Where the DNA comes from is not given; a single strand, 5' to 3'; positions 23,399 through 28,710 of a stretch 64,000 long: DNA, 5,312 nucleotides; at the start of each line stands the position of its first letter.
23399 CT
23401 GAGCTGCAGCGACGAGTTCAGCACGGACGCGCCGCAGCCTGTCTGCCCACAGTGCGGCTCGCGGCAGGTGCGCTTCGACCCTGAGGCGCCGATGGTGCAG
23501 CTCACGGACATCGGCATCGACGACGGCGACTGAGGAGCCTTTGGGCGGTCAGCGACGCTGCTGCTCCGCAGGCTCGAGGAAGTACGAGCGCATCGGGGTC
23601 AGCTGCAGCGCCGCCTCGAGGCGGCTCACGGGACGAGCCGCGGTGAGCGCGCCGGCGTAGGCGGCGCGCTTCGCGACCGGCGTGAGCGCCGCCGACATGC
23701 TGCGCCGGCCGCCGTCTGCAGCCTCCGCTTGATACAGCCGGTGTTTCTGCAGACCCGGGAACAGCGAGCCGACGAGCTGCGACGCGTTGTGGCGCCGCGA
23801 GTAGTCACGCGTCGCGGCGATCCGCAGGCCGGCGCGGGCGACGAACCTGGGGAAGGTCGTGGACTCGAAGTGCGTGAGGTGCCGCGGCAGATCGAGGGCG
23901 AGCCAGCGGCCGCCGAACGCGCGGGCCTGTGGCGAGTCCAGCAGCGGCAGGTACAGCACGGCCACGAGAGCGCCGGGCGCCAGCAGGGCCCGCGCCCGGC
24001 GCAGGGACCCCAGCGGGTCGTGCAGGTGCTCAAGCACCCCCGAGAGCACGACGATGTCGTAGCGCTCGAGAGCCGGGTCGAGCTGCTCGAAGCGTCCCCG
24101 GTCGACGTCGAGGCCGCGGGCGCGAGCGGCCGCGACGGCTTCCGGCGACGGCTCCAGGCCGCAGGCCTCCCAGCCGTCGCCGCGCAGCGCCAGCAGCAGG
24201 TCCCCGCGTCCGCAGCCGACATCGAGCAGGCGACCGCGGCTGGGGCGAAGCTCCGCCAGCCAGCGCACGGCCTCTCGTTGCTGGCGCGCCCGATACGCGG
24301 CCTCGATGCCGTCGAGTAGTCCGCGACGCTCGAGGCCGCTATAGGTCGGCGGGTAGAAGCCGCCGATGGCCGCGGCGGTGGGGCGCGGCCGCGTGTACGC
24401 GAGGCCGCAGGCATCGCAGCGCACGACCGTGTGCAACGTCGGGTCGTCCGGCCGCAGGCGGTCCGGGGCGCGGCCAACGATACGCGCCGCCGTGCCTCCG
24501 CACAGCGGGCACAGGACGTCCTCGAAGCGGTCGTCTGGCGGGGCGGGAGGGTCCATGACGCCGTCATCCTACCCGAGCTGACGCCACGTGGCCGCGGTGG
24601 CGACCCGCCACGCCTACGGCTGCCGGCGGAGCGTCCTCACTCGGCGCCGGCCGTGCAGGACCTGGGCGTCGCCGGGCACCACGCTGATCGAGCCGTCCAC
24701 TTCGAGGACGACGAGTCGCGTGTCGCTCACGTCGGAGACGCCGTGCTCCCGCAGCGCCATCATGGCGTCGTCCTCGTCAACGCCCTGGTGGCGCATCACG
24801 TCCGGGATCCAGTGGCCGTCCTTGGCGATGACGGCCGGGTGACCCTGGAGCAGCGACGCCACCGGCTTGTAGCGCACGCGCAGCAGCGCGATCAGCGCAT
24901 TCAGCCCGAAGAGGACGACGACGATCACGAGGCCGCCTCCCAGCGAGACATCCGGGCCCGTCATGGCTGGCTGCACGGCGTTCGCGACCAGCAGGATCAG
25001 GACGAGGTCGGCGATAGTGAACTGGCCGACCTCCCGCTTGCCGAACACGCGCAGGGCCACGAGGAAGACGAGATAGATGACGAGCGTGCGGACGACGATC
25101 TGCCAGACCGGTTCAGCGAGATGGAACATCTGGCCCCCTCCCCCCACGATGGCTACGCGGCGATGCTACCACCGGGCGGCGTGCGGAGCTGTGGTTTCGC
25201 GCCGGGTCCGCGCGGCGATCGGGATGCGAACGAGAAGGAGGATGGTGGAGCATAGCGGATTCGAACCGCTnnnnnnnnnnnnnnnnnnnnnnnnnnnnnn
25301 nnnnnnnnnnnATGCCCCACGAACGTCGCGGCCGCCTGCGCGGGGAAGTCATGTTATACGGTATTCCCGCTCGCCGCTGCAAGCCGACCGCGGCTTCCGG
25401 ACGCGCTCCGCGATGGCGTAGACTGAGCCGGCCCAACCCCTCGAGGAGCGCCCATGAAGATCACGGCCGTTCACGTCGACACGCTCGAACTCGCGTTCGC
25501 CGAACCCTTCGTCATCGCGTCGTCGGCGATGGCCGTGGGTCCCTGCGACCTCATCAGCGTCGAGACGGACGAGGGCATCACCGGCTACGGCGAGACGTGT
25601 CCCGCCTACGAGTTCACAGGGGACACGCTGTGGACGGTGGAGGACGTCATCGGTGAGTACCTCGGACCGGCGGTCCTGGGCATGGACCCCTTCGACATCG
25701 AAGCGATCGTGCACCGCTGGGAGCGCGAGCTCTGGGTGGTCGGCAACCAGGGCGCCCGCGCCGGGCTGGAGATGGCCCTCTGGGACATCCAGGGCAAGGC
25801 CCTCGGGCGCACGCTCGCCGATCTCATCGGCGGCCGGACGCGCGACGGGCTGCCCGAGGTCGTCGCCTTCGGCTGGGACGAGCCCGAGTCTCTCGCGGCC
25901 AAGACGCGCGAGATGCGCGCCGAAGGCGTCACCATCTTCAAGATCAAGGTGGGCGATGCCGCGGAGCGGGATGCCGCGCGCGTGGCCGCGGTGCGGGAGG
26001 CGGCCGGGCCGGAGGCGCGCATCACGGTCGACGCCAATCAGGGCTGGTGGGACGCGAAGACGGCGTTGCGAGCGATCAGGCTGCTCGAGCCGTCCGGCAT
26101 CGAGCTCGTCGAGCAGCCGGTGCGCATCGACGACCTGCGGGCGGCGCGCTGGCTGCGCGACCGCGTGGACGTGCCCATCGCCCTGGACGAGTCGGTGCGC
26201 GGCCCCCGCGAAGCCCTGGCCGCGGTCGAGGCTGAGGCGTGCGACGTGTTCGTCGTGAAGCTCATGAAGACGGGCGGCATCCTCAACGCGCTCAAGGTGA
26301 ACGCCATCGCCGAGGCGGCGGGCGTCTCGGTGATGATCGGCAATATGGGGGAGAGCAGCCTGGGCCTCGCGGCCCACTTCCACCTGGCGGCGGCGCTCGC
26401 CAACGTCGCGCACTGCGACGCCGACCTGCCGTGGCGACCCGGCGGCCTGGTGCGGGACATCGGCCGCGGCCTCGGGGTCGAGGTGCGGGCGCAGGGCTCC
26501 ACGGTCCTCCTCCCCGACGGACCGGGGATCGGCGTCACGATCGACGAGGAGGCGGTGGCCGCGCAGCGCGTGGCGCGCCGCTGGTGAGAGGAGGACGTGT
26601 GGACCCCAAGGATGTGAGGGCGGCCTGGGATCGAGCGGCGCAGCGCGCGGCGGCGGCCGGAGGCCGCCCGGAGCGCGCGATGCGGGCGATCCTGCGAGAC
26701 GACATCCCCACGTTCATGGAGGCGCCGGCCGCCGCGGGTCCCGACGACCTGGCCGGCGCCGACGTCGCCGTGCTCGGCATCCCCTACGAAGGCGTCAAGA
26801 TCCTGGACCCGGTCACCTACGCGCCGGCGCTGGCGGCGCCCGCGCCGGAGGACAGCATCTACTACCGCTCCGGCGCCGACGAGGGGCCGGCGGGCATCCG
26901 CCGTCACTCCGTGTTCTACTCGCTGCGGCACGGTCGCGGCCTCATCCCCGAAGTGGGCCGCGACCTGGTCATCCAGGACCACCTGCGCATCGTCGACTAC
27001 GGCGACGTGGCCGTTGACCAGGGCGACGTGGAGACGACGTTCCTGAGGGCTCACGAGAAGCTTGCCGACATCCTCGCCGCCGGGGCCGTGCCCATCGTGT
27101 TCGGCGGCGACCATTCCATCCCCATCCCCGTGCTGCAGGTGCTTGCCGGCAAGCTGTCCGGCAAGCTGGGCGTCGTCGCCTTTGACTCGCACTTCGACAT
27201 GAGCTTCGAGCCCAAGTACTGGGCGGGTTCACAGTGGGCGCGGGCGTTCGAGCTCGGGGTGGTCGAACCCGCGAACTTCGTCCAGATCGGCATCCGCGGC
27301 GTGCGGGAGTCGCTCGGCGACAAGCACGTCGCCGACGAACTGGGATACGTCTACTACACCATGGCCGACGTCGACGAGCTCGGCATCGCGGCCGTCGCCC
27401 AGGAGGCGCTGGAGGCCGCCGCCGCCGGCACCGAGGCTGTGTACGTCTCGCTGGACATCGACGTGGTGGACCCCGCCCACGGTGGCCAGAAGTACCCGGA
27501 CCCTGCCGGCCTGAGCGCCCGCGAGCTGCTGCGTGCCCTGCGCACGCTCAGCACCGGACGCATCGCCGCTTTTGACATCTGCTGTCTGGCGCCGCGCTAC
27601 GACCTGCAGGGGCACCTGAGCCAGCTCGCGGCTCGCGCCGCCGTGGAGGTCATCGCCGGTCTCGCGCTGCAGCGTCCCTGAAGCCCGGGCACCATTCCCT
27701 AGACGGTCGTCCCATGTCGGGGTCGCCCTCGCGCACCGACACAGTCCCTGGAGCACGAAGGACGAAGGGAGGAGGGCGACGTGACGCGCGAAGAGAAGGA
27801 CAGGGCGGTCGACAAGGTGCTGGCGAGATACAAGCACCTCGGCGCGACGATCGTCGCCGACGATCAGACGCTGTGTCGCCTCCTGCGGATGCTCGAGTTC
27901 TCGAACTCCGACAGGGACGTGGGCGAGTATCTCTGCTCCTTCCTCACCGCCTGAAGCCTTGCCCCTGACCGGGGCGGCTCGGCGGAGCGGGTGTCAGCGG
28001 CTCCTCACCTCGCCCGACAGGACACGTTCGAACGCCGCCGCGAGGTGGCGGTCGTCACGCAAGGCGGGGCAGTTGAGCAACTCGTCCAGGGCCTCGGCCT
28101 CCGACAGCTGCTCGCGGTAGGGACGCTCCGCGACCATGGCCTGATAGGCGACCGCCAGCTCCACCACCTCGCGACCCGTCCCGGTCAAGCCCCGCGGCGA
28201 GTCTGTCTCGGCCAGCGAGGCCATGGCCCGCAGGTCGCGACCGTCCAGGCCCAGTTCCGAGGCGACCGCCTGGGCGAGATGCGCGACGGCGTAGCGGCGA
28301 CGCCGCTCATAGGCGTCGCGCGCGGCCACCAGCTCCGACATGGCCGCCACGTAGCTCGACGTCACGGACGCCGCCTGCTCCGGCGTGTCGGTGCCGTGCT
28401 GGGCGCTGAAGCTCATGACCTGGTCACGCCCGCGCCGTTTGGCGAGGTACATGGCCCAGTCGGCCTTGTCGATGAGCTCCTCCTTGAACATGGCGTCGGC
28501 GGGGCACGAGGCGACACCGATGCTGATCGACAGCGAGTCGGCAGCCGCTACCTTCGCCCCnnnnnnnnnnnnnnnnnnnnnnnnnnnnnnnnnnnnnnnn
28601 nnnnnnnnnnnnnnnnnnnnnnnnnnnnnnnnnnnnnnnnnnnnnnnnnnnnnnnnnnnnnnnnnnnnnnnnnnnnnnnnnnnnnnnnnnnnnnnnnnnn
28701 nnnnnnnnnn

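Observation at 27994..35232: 2412-aa MerR-HTH / 10xGAF / HD-GYP / GGDEF megaprotein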

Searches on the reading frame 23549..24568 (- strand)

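Call 14: search_protein_families(library=pfam, proteins=[window:23549-24568:-], max_evalue=1)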
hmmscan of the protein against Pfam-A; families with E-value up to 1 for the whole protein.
window:23549-24568:- (339 aa): 10 families
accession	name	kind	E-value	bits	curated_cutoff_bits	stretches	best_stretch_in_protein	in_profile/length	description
PF13489.12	Methyltransf_23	-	7.8e-27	94.4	27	1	92-251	1-162/164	Methyltransferase domain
PF08242.18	Methyltransf_12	-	4.8e-17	62.9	30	1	115-201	1-97/98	Methyltransferase domain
PF08241.18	Methyltransf_11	-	4.5e-13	50.1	21.2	1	115-203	1-94/95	Methyltransferase domain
PF13649.12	Methyltransf_25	-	4.4e-12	47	27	1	115-199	2-96/97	Methyltransferase domain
PF13847.12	Methyltransf_31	-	1.5e-09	38.2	27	1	112-205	5-110/145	Methyltransferase domain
PF07021.18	MetW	-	2.3e-09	37.6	21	1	99-186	2-92/193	Methionine biosynthesis protein MetW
PF08003.17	Methyltransf_9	-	0.00022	20.7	23.8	1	95-199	99-212/315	Protein of unknown function (DUF1698)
PF24042.1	DUF7351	-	0.008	16.4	31.2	1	16-61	65-107/177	Domain of unknown function (DUF7351)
PF05724.17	TPMT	-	0.11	12.6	26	1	102-149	28-77/218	Thiopurine S-methyltransferase (TPMT)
PF14354.12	Lar_restr_allev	-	0.18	12.5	28.6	1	20-57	6-36/58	Restriction alleviation protein Lar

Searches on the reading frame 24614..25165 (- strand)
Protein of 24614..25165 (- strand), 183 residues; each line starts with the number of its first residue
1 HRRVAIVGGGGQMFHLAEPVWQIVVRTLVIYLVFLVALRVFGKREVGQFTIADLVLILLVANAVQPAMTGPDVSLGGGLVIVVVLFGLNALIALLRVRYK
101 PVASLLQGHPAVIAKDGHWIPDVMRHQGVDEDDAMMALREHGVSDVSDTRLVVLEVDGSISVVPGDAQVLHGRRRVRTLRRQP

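Call 14: search_protein_families(library=pfam, proteins=[window:24614-25165:-], max_evalue=1)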
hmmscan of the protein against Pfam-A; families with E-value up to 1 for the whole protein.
window:24614-25165:- (183 aa): 2 families
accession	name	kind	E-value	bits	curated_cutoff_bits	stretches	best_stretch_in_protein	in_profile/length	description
PF04239.17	DUF421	-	3.4e-10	39.9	23.6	1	100-167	4-71/129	YetF C-terminal domain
PF20730.2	YetF_N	-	0.14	12.4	26.5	1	22-94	3-75/76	YetF N-terminal transmembrane domain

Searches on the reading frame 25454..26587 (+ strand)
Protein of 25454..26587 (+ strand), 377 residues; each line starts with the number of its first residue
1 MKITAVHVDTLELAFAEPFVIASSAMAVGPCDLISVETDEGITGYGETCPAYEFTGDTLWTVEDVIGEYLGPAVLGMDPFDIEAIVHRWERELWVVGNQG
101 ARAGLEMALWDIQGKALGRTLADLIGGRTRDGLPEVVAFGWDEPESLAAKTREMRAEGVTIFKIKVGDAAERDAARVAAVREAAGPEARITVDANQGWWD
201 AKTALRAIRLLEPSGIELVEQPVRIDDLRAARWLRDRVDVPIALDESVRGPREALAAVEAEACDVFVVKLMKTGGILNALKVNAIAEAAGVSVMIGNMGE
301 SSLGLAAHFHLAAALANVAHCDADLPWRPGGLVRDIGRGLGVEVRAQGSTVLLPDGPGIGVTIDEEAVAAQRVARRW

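Call 14: search_protein_families(library=pfam, proteins=[window:25454-26587:+], max_evalue=1)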
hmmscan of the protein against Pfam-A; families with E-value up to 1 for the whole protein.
window:25454-26587:+ (377 aa): 5 families
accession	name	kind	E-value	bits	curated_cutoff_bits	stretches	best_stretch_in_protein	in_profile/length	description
PF13378.12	MR_MLE_C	-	2e-57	194.8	29.4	1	147-367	2-219/219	Enolase C-terminal domain-like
PF02746.21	MR_MLE_N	-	6.5e-19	68.7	22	1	15-126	13-117/117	Mandelate racemase / muconate lactonizing enzyme, N-terminal domain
PF00113.28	Enolase_C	-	0.011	15.5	21.5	1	215-300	150-239/296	Enolase, C-terminal TIM barrel domain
PF07476.17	MAAL_C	-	0.057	13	27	1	234-308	134-211/249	Methylaspartate ammonia-lyase C-terminus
PF21839.2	DUF6898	-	0.56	10.3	27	0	173-197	13-37/56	Domain of unknown function (DUF6898)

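Call 57: search_protein_families(library=ncbifam, proteins=[window:25454-26587:+], max_evalue=0.001)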
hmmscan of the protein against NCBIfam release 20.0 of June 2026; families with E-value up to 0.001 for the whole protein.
window:25454-26587:+ (377 aa): 19 families
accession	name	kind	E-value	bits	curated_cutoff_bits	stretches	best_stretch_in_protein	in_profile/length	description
TIGR02534.1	mucon_cyclo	subfamily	3.9e-63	213.7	334.95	1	9-370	7-364/368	muconate/chloromuconate family cycloisomerase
NF041118.1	A_G_epim_Thtga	equivalog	2.4e-45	155.1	500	1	1-324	1-318/341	L-Ala-D/L-Glu epimerase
NF042940.1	racemase_DgcA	equivalog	1.1e-41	143.1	400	1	8-322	3-294/323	N-acetyl-D-Glu racemase DgcA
NF043002.1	HProlDhtase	equivalog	3.3e-40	138.1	500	1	1-366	1-357/366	cis-3-hydroxy-L-proline dehydratase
TIGR01928.1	menC_lowGC_arch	equivalog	7.2e-38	130.4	200.65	1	12-314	4-299/325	o-succinylbenzoate synthase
NF010624.0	PRK14017.1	equivalog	1.7e-36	126.2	311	1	33-372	17-361/382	galactonate dehydratase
NF040790.2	glucon_galact_dh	equivalog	1.8e-35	122.5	750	1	33-373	27-371/390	bifunctional D-gluconate/D-galactonate dehydratase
NF002782.0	PRK02901.1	equivalog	2.6e-34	118.7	288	1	155-320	99-263/328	o-succinylbenzoate synthase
NF047820.1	TalGalacDh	equivalog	6e-32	111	500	1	68-368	70-361/371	L-talarate/galactarate dehydratase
NF040866.1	AraD_Arch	equivalog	1.2e-30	106.7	650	1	33-372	36-370/372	arabinonate dehydratase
NF011708.0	PRK15129.1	equivalog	3.7e-26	91.9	343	1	16-315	14-293/321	L-Ala-D/L-Glu epimerase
NF043051.1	ManoateDhtManD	equivalog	2.8e-21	75.8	550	2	34-158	20-142/403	D-mannonate dehydratase ManD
TIGR01927.1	menC_gam_Gplu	equivalog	1.3e-20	73.9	130.55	1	14-317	6-284/307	o-succinylbenzoate synthase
NF011654.0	PRK15072.1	subfamily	1.9e-18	66.5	430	2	34-164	20-148/404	D-galactonate dehydratase family protein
NF003473.0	PRK05105.1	equivalog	3.6e-16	59.1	236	1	142-315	121-290/331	o-succinylbenzoate synthase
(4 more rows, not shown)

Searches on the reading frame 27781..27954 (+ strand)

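Call 57: search_protein_families(library=ncbifam, proteins=[window:27781-27954:+], max_evalue=0.001)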
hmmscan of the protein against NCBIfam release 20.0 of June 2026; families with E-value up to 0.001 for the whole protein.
window:27781-27954:+ (57 aa): 0 families

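Call 82: search_protein_families(library=pfam, proteins=[window:27781-27951:+], max_evalue=1)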
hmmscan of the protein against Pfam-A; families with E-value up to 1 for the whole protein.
seq(57 aa): 1 family
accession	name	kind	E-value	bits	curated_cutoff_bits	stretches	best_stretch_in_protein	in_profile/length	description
PF13929.11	mRNA_stabil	-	0.1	12.1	25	1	6-44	137-175/286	mRNA stabilisation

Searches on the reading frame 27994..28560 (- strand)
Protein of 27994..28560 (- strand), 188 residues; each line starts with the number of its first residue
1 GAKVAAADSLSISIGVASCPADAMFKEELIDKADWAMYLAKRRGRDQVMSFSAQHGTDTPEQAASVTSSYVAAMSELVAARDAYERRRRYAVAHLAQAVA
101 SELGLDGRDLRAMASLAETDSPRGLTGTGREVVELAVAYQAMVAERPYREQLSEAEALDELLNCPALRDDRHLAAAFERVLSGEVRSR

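Call 17: search_solved_structures(query=window:27994-28560:-, max_evalue=1, show_alignments=2)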
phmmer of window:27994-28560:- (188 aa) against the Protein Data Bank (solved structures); distinct sequences matched with E-value up to 1: 22.
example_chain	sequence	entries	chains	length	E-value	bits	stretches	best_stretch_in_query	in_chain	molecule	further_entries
3icl_A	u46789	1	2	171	2.3e-05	27.8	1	10-53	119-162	EAL/GGDEF domain protein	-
5llw_B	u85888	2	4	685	0.0095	19.3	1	9-50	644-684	Diguanylate cyclase (GGDEF) domain-containing protein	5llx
6et7_A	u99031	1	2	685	0.0096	19.3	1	9-50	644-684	Diguanylate cyclase (GGDEF) domain-containing protein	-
4zve_A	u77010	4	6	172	0.01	19.2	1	9-52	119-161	Diguanylate cyclase DosC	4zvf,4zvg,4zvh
6d9m_A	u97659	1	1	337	0.016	18.6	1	10-50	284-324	Fusion protein of Endolysin,Response receiver sensor diguanylate cyclase, GAF domain-conta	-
3i5a_A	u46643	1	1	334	0.026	17.9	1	7-49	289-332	Response regulator/GGDEF domain protein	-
4iob_A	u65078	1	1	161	0.043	17.2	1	8-46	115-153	Diguanylate cyclase TpbB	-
4wxo_A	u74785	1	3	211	0.044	17.1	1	6-47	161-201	Uncharacterized protein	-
5m3c_A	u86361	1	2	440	0.051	16.9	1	10-53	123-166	Diguanylate cyclase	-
7a7e_A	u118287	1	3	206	0.056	16.8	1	8-46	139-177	Diguanylate cyclase TpbB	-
4wxw_A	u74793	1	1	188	0.058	16.8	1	6-47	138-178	Uncharacterized protein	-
5euh_A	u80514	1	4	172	0.11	15.9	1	9-55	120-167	Putative GGDEF domain membrane protein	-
1w25_A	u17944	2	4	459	0.13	15.7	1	10-55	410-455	STALKED-CELL DIFFERENTIATION CONTROLLING PROTEIN | RESPONSE REGULATOR PLED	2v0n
2wb4_A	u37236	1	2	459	0.13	15.6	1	10-55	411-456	DIGUANYLATE CYCLASE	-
9t28_A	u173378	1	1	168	0.23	14.8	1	9-48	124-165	diguanylate cyclase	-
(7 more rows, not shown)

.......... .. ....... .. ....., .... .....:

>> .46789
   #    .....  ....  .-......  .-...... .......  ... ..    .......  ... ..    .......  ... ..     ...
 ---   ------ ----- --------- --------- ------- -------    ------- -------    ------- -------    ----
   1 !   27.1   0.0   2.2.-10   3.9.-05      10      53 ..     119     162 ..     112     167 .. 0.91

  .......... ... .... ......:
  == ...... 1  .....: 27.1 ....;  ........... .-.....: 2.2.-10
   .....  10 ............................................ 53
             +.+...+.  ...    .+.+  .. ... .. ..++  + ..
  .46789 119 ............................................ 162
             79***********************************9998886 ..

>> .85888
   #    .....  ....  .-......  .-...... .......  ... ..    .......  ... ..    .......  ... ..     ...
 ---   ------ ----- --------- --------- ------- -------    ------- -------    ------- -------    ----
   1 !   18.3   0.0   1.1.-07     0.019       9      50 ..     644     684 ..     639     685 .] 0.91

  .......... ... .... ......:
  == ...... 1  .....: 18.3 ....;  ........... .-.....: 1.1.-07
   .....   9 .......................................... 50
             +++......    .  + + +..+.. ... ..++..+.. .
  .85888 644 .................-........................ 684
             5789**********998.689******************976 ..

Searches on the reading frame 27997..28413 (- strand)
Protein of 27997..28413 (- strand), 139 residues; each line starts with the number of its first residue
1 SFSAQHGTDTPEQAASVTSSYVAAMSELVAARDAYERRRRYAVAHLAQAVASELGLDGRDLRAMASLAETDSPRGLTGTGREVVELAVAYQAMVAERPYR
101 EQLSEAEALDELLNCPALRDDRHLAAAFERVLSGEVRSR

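Call 14: search_protein_families(library=pfam, proteins=[window:27997-28413:-], max_evalue=1)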
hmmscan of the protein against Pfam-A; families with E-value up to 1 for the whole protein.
seq(139 aa): 2 families
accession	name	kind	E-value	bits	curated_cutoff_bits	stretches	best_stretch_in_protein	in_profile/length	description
PF13487.12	HD_5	-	0.00058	20.1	27.2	1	85-113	131-159/170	HD domain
PF17928.6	TetR_C_22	-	0.059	14.2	26.4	1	89-136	13-60/113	Tetracyclin repressor-like, C-terminal domain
